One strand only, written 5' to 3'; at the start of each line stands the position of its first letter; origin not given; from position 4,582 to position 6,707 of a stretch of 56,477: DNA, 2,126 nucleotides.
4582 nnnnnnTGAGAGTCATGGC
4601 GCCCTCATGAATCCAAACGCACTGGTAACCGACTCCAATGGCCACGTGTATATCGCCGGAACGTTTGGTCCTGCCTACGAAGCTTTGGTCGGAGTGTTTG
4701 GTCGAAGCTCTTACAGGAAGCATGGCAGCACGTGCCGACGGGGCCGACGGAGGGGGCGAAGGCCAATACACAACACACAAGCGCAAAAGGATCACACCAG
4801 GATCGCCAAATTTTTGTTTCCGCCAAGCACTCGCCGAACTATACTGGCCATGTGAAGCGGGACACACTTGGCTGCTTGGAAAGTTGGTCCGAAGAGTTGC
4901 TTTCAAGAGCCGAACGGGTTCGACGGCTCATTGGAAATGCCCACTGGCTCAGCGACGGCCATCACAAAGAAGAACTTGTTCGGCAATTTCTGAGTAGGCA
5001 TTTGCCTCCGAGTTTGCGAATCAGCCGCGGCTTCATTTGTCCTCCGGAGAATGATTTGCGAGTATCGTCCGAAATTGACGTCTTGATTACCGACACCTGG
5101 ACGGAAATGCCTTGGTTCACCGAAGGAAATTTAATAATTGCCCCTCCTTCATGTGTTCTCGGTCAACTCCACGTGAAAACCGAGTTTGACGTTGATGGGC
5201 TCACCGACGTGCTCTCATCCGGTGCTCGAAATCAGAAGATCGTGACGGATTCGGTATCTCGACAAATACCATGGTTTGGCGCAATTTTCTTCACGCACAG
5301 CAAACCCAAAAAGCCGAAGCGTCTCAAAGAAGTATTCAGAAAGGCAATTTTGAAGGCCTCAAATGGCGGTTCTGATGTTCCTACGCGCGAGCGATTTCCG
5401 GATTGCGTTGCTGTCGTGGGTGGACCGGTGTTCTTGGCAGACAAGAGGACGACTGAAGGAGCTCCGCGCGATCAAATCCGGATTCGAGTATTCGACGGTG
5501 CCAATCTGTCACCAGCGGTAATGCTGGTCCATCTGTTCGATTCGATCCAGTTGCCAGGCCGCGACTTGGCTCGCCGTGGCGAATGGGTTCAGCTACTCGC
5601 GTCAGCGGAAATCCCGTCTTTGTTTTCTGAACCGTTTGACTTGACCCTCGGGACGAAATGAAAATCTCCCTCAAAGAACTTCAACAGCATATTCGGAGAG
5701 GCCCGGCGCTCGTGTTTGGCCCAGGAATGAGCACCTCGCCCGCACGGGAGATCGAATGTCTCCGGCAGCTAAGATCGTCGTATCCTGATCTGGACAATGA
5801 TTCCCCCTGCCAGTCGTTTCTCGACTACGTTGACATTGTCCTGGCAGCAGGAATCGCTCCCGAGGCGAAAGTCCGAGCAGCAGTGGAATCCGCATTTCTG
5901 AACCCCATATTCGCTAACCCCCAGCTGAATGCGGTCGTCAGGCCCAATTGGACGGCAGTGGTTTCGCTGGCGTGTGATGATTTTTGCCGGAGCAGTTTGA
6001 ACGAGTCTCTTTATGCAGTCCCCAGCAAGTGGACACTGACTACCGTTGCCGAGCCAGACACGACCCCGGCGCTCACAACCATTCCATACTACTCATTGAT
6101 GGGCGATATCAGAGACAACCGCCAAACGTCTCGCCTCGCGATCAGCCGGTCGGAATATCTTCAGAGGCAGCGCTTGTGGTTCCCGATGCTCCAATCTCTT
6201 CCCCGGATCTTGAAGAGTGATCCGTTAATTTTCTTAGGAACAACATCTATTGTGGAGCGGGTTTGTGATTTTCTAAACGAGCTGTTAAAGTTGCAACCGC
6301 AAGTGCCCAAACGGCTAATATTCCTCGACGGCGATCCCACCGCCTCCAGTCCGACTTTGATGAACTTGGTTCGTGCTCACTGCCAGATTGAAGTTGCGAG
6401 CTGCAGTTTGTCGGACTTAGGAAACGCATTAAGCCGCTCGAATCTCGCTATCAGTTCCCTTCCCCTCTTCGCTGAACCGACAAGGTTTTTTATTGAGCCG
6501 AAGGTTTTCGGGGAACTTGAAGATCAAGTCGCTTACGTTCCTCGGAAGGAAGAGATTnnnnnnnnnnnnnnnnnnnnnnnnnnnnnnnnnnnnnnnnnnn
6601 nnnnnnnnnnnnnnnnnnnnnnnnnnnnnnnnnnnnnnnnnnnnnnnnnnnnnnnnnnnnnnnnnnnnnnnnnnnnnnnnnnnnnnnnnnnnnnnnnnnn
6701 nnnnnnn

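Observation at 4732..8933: Two-gene cassette: DUF6602-like nuclease-fold protein translationally coupled to a SIR2-like/STAND NTPase/TPR giant (Avs5-like), with non-canonical residues at expected catalytic positions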

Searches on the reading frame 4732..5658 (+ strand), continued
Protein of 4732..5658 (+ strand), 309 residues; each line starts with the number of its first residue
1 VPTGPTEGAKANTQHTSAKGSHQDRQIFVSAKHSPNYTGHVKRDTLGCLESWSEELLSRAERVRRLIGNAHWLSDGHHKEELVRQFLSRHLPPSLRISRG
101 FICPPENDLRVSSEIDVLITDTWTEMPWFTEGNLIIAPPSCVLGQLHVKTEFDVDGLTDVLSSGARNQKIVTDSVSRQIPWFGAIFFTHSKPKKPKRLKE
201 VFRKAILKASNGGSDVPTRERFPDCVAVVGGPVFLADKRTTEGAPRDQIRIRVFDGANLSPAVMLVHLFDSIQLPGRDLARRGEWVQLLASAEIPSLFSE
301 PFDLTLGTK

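Call 75: search_protein_families(library=pfam, proteins=[L019:1499-3385:+, L019:3771-4313:+, L019:4878-5414:+, L019:10269-11213:-, L019:11213-12658:-, L016:3447-4706:-, L016:4713-5366:-, L016:10239-12644:-, L018:6766-7815:-, L018:9170-10441:-], max_evalue=0.001)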
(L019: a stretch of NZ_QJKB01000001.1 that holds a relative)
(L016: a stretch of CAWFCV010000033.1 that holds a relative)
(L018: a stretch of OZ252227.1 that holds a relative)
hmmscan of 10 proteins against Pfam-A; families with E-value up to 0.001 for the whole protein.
L019:1499-3385:+ (629 aa): 6 families
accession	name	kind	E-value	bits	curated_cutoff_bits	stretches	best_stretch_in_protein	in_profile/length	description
PF02421.24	FeoB_N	-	2.7e-55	186.6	27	1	9-167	3-155/156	Ferrous iron transport protein B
PF07670.19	Gate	-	1.1e-38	132.3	29.6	2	295-390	1-103/104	Nucleoside recognition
PF01926.29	MMR_HSR1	-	1.4e-18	67.5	21.9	1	9-125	2-112/113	50S ribosome-binding GTPase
PF07664.17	FeoB_C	-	1.5e-14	53.9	26.6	1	408-461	1-54/54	Ferrous iron transport protein B C terminus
PF09439.16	SRPRB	-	4e-05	23.5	25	1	7-115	4-97/178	Signal recognition particle receptor beta subunit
PF04548.22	AIG1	-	0.00037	20.3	27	1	9-104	3-97/212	AIG1 family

L019:3771-4313:+ (181 aa): 0 families

L019:4878-5414:+ (179 aa): 1 family
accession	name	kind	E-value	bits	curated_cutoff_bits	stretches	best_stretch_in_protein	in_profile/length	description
PF00665.32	rve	-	1.5e-14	54.5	32.6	1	43-137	6-99/102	Integrase core domain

L019:10269-11213:- (314 aa): 0 families

L019:11213-12658:- (481 aa): 0 families

L016:3447-4706:- (419 aa): 0 families

L016:4713-5366:- (217 aa): 1 family
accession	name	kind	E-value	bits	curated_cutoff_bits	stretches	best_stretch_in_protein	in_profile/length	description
PF01906.23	YbjQ_1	-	6.7e-30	104.2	23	1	120-216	9-103/103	Putative heavy-metal-binding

L016:10239-12644:- (801 aa): 2 families
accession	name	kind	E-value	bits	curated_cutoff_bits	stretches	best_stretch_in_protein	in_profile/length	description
PF22689.1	FGAR-AT_PurM_N-like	-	7.8e-79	263.4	27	1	179-338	1-160/160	FGAR-AT PurM_N-like domain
PF02769.27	AIRS_C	-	3.2e-36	125.3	23.1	2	2-119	37-153/156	AIR synthase related protein, C-terminal domain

L018:6766-7815:- (349 aa): 0 families

L018:9170-10441:- (423 aa): 3 families
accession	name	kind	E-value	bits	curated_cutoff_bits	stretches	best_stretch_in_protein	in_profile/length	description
PF01610.23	DDE_Tnp_ISL3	-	2.3e-51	175.3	23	1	158-392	1-236/240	Transposase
PF14690.11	Zn_ribbon_ISL3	-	2.3e-09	37.9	25.5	1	45-88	4-47/47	zinc-finger of transposase IS204/IS1001/IS1096/IS1165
PF13542.12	HTH_Tnp_ISL3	-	1.9e-07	30.8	27.4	1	93-137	1-45/51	Helix-turn-helix domain of transposase family ISL3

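Call 76: search_protein_families(library=pfam, proteins=[L019:9700-10071:+, L008:11700-12086:+], max_evalue=10)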
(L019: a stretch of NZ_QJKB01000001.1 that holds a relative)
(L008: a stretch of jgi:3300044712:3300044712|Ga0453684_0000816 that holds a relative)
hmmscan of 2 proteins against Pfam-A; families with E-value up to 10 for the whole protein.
L019:9700-10071:+ (124 aa): 3 families
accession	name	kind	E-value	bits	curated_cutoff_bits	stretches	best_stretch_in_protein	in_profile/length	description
PF13174.12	TPR_6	-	0.001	20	26.3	1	17-42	4-29/33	Tetratricopeptide repeat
PF07719.23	TPR_2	-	0.14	12.8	27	1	17-45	5-33/34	Tetratricopeptide repeat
PF14559.12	TPR_19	-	0.15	12.8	25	1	17-44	29-56/68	Tetratricopeptide repeat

L008:11700-12086:+ (129 aa): 4 families
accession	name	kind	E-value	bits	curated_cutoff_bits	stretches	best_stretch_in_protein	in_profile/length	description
PF07719.23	TPR_2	-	0.059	14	27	1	18-46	5-33/34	Tetratricopeptide repeat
PF13174.12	TPR_6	-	0.069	14.3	26.3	1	18-41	4-27/33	Tetratricopeptide repeat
PF14853.12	Fis1_TPR_C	-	0.14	12.8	25.3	1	18-44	5-31/53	Fis1 C-terminal tetratricopeptide repeat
PF14559.12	TPR_19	-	0.19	12.5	25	1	19-46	30-57/68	Tetratricopeptide repeat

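Call 88: search_protein_families(library=padloc, proteins=[L008:12098-12907:-, L008:13213-13785:-, L008:14393-16123:-, L008:5244-6446:+, L010:6235-7578:-], max_evalue=0.00001)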
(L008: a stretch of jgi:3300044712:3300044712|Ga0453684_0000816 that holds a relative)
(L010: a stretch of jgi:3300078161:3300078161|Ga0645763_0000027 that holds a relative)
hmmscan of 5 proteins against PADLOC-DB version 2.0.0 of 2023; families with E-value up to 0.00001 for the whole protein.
L008:12098-12907:- (269 aa): 0 families

L008:13213-13785:- (190 aa): 0 families

L008:14393-16123:- (576 aa): 17 families
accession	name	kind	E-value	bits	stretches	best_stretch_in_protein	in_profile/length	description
PDLC00249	LmuB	-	6e-130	432.6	1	4-565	3-561/565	AAA ATPase domain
PDLC03860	LmuB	-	1e-119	398.7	1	3-562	2-560/565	-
PDLC00253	LmuB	-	2.6e-105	351.1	1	4-569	3-561/567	AAA ATPase domain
PDLC00257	LmuB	-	3.1e-71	238.9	1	4-524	3-531/571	AAA ATPase domain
PDLC00255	LmuB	-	4.3e-56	188.8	1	15-556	14-538/550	AAA ATPase domain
PDLC00254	LmuB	-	1.9e-52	176.7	1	35-561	38-558/563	AAA ATPase domain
PDLC00256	LmuB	-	2.5e-50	169.8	1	3-543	2-541/563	AAA ATPase domain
PDLC00258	LmuB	-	4.7e-48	162.4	1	3-361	2-354/376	AAA ATPase domain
PDLC00251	LmuB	-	1.9e-38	130.5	1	8-560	11-549/556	AAA ATPase domain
PDLC03859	LmuB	-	3.1e-33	113.8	1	4-514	2-572/611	-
PDLC00252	LmuB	-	7e-28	95.7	1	4-522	2-515/554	AAA ATPase domain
PDLC00250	LmuB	-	4.8e-23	79.7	1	1-528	1-524/582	AAA ATPase domain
PDLC03863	LmuB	-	2.3e-22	77.4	1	5-545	3-606/610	-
PDLC00262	LmuB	-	2.7e-11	41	0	5-266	1-264/588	AAA ATPase domain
PDLC00259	LmuB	-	7.2e-11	39.6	0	5-269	1-267/588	AAA ATPase domain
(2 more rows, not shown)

L008:5244-6446:+ (400 aa): 0 families

L010:6235-7578:- (447 aa): 3 families
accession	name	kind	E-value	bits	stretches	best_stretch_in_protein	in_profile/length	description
PDLC00631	ZorD1|ZorD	-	8e-11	38.5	1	225-348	938-1063/1071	"SWI2/SNF2 helicase, Mrr-like nuclease"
PDLC03657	mREase_IV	-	3.8e-06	24.4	1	230-347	166-293/317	Type IV methyl-directed restriction enzyme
PDLC04806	PDC-S02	-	7.4e-06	23.4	0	229-355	178-310/324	-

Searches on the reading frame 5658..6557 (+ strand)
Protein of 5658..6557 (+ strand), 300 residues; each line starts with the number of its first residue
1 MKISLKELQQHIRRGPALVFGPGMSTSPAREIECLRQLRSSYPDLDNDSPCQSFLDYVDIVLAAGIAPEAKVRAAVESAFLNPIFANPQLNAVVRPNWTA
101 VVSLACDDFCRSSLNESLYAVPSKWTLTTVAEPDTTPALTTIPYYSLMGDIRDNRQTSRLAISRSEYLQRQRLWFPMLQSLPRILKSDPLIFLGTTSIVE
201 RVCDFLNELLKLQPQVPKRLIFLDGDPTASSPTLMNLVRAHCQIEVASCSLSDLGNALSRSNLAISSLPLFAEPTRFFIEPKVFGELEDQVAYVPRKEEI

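Call 27: search_solved_structures(query=A3, max_evalue=10, show_alignments=4)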
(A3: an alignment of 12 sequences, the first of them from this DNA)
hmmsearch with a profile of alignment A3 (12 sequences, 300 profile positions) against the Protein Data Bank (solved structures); distinct sequences matched with E-value up to 10: 3.
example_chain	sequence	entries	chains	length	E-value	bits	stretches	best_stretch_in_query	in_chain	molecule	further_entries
9prw_B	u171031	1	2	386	1.9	10.9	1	161-192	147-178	DNA (cytosine-5)-methyltransferase 3-like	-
9mpp_N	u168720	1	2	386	1.9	10.9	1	161-192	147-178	DNA (cytosine-5)-methyltransferase 3-like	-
2pv0_B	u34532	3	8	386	1.9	10.9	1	161-192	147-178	DNA (cytosine-5)-methyltransferase 3-like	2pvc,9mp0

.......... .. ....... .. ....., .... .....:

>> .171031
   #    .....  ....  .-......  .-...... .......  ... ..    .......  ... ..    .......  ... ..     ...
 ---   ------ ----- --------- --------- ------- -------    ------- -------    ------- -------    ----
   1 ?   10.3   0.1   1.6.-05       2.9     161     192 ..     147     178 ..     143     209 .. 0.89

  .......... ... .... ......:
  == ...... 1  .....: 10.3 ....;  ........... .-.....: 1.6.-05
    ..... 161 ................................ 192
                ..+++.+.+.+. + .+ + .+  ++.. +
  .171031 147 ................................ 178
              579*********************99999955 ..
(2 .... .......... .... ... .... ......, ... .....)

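Call 28: search_protein_families(library=pfam, alignment_id=A3, max_evalue=1)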
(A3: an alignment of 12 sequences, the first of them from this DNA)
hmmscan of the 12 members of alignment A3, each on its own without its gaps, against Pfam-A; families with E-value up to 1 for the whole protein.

A. member 1, seq(300 aa): 1 family
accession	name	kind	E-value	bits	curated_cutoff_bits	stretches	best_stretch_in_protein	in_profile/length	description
PF13289.12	SIR2_2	-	0.0016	19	24.5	1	138-230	37-128/141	SIR2-like domain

B. families by the number of members that match (of 12 scanned): 6 families
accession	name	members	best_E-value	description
PF13289.12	SIR2_2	11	6.4e-06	SIR2-like domain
PF24404.1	nSTAND_NTPase7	1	0.0076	Novel STAND NTPase 7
PF24403.1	iSirtuin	1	0.037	Inactive Sirtuin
PF24584.1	Ig_CYK3_C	1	0.13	CYK3 C-terminal Ig-like domain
PF10548.14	P22_AR_C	1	0.24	P22AR C-terminal domain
PF03317.18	ELF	1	0.25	ELF protein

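Call 41: predict_structure(alignment_id=A4)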
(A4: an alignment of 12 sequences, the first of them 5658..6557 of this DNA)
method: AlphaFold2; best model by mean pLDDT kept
length: 300 residues; sequences in the alignment: 12
mean_pLDDT: 83.4   pTM: 0.80
mean pLDDT of the five models: 83.4, 82.1, 81.2, 63.9, 61.7
residues with pLDDT >= 90: 132; 70-90: 123; 50-70: 29; < 50: 16
segments of 3 or more residues with pLDDT < 50: 272-280, 290-292
pLDDT, mean of each block of 10 residues (from residue 1): 85 84 88 92 71 90 91 94 88 85 93 88 81 84 93 90 95 91 76 92 94 85 90 91 91 85 63 45 51 55
secondary structure, 60 per line:
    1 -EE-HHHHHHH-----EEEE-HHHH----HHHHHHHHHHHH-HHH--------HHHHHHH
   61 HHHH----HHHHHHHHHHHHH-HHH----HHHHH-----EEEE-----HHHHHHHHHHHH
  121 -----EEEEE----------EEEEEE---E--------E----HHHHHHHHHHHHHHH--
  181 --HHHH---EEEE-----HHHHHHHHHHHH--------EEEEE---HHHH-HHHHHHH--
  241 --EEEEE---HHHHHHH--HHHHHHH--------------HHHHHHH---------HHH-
elements in order: H5-11 E17-20 H22-25 H30-41 H54-64 H69-81 H90-94 E100-103 H109-120 E126-130 E141-146 H164-178 H183-186 E190-193 H199-210 E219-223 H227-230 H232-238 E243-247 H251-257 H260-266 H281-287

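Call 43: fold_search(model_id=the predicted structure, library=pdb)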
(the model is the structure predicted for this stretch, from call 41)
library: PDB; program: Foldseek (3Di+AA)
matches with E <= 10: 1047; with E <= 0.001: 86
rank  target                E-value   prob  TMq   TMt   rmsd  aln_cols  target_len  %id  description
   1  8wfn_B                5.2e-08  1.00  0.56  0.20   7.8       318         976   15  Cryo-EM structure of DSR2-TTP (released 2024-05-01)
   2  8wks_A                5.8e-08  1.00  0.53  0.20   6.2       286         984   14  Cryo-EM structure of DSR2-TUBE complex (released 2024-05-22)
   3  8wy8_B                6.6e-08  1.00  0.55  0.21   5.9       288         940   16  Cryo-EM structure of DSR2 apo complex (released 2024-04-10)
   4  8ykf_B                7.5e-08  1.00  0.59  0.21   5.3       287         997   15  The DSR2-DSAD1 complex with DSAD1 on the opposite sides (released 2024-08-14)
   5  8xfe_A                1.0e-07  1.00  0.58  0.21   5.7       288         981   16  Cryo-EM structure of defence-associated sirtuin 2 (DSR2) H171A protein in complex with DSR anti-defence 1(DSAD1) (released 2024-10-23)
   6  8yg1_D                1.1e-07  1.00  0.55  0.59   6.3       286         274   15  The Dimer Structure of DSR2 alone (released 2025-03-05)
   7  8wy8_A                1.5e-07  1.00  0.59  0.22   6.6       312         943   15  Cryo-EM structure of DSR2 apo complex (released 2024-04-10)
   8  8wya_E                1.5e-07  1.00  0.53  0.21   6.1       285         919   15  Cryo-EM structure of DSR2-tube complex (released 2024-04-10)
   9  8wya_A                1.7e-07  1.00  0.57  0.21   7.7       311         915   15  Cryo-EM structure of DSR2-tube complex (released 2024-04-10)
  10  8zc9_A                1.8e-07  1.00  0.56  0.20   7.5       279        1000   15  The Cryo-EM structure of DSR2-Tail tube-NAD+ complex (released 2024-09-11)
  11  8wy9_A                2.0e-07  1.00  0.55  0.21   5.9       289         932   16  Cryo-EM structure of DSR2 apo (partial) complex (released 2024-04-10)
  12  8wkx_E                2.1e-07  1.00  0.55  0.19  10.9       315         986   15  Cryo-EM structure of DSR2 (released 2024-05-22)
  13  8wy9_D                2.5e-07  1.00  0.60  0.64   5.4       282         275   14  Cryo-EM structure of DSR2 apo (partial) complex (released 2024-04-10)
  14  8z18_A                2.8e-07  1.00  0.54  0.20   6.3       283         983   14  The tetramer complex of DSR2 and tube-forming domain of phage tail tube protein (released 2024-08-14)
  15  8wye_A                3.2e-07  1.00  0.59  0.22   5.5       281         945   16  Cryo-EM structure of DSR2-DSAD1 (partial) complex (released 2024-04-10)
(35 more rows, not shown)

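Call 49: search_protein_representatives(alignment_id=A4)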
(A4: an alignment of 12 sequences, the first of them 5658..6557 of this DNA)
Query: 12 sequences, 300 profile positions. Proteins with E-value up to 0.001 (for the whole library): 255; up to 1e-10: 201; up to 1e-30: 95. The best 150 are listed.
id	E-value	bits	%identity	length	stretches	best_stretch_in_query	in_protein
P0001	1.4e-139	480.9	-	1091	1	1-300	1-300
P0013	1.6e-119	415.0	-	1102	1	1-299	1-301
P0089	2.2e-115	401.4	-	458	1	1-299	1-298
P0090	7.9e-113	393.0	-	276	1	3-262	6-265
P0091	1.5e-105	369.1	-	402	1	1-300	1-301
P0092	3.9e-80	285.7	-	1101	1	2-297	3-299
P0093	6.5e-67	242.3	-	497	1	2-300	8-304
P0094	2.4e-66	240.4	-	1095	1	14-295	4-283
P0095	6.9e-66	238.9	-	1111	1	12-296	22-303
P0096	2.0e-65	237.4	-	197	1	40-202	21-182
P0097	4.3e-65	236.3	-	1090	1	3-292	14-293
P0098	1.5e-60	221.4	-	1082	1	15-295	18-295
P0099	7.9e-60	219.0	-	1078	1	3-300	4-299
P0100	2.9e-58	213.9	-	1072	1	3-299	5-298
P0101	1.2e-54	202.0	-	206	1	115-300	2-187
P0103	3.4e-52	193.9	-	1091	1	3-300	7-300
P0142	6.0e-36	140.6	-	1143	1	2-289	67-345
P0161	2.9e-33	131.8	-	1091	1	6-298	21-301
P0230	4.2e-22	95.1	-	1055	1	33-260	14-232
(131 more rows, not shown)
